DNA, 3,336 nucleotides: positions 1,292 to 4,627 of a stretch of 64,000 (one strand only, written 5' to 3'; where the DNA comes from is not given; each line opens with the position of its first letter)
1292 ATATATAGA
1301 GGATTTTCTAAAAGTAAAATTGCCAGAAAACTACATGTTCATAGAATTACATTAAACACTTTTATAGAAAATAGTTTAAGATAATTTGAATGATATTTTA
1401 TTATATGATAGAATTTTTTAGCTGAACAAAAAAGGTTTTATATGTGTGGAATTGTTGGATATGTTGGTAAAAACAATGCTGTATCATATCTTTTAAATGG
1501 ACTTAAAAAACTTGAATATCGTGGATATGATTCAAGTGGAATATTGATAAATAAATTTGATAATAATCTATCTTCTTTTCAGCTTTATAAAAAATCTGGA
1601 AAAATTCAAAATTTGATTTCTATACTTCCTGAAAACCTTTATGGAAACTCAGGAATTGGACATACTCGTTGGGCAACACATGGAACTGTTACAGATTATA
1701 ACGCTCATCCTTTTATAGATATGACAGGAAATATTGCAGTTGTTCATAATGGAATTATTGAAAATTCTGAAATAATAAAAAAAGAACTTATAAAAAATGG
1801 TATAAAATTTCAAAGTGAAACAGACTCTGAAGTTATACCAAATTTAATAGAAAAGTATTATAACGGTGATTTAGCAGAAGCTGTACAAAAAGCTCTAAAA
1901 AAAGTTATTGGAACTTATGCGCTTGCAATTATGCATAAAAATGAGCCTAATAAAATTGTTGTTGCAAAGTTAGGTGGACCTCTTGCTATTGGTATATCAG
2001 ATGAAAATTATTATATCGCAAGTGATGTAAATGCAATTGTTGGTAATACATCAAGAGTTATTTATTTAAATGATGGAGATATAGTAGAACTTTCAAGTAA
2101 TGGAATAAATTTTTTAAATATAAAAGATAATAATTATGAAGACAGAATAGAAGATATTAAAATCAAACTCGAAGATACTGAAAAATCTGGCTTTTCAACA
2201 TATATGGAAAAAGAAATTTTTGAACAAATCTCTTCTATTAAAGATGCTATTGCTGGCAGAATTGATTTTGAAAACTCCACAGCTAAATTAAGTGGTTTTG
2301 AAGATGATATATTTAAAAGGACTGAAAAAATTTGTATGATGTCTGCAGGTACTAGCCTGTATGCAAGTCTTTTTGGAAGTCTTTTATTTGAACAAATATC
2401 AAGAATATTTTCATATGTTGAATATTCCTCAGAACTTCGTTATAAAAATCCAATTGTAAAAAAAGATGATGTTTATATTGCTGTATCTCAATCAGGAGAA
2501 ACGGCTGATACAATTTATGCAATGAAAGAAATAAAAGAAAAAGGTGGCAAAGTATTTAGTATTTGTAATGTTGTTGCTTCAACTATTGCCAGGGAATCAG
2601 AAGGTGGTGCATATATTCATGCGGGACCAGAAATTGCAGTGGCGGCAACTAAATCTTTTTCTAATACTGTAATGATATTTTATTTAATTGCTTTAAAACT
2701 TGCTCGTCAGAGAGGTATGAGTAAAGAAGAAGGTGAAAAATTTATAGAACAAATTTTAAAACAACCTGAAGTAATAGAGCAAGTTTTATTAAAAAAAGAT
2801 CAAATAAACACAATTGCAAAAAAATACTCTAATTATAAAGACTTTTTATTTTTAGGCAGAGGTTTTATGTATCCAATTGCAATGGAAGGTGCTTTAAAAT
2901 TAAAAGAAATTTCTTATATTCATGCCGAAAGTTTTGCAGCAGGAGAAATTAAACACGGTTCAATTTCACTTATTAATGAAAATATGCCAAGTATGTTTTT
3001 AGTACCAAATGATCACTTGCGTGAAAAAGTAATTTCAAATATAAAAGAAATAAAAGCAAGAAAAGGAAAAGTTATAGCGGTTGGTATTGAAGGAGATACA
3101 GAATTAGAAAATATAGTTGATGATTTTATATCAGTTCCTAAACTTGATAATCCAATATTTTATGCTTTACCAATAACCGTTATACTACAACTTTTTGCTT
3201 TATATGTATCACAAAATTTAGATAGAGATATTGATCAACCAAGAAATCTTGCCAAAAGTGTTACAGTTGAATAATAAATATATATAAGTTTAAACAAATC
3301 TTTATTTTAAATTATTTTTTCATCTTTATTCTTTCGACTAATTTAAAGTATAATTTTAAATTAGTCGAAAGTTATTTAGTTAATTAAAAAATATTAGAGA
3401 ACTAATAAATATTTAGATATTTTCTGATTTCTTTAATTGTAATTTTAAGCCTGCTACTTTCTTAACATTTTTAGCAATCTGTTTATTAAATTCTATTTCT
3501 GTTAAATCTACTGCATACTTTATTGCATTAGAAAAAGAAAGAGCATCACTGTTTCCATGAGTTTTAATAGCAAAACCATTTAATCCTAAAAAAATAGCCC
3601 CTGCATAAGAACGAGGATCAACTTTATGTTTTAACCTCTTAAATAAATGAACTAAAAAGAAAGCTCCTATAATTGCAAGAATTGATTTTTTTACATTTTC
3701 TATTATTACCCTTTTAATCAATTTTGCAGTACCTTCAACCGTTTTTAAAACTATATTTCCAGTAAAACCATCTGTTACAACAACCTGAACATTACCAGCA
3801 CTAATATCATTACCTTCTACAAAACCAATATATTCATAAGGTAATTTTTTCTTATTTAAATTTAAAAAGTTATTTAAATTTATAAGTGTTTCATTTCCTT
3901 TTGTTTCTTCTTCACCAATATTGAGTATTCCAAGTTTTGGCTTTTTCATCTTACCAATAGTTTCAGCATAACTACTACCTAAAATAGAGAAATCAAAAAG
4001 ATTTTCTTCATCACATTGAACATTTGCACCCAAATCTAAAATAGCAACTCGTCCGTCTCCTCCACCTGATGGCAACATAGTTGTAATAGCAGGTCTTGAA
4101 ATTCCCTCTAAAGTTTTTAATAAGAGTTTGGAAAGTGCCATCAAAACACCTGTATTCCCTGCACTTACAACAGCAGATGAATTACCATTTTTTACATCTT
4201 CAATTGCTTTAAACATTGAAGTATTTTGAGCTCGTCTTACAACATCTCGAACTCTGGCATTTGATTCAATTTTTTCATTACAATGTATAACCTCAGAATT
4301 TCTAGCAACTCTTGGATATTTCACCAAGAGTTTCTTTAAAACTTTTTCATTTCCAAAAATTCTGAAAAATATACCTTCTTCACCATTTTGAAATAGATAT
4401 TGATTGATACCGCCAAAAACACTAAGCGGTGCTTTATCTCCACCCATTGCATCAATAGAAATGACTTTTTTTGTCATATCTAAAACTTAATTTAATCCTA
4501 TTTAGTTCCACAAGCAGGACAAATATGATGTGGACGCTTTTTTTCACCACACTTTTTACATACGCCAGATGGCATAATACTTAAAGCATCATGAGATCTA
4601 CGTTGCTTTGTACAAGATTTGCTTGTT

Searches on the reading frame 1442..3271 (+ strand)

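Call 43: search_protein_families(library=pfam, proteins=[window:1442-3271:+], max_evalue=0.00001)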
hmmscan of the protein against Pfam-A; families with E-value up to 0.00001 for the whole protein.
window:1442-3271:+ (610 aa): 3 families
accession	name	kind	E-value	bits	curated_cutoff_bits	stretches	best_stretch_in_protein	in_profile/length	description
PF01380.27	SIS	-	1.5e-42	144.9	25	2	293-418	4-130/131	SIS domain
PF13522.11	GATase_6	-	1.1e-19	71.2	27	1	69-195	11-130/130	Glutamine amidotransferase domain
PF13537.11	GATase_7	-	1.4e-16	61.1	25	1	84-199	9-121/123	Glutamine amidotransferase domain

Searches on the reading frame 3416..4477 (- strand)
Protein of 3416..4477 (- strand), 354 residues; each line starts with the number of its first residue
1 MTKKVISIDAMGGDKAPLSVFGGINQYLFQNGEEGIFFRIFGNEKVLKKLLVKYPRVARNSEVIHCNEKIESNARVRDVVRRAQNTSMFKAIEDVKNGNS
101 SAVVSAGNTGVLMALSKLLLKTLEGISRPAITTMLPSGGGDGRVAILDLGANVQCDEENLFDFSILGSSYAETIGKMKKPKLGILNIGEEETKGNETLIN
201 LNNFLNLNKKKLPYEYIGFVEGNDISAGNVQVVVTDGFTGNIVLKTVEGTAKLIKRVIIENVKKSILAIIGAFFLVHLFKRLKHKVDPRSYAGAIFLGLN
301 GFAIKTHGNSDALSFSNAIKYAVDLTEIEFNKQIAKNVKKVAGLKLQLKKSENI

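Call 43: search_protein_families(library=pfam, proteins=[window:3416-4477:-], max_evalue=0.00001)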
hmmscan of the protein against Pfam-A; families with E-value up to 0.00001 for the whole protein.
window:3416-4477:- (354 aa): 1 family
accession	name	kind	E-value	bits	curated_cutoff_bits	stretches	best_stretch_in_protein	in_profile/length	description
PF02504.20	FA_synthesis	-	9.2e-92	308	29.1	1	6-332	3-323/324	Fatty acid synthesis protein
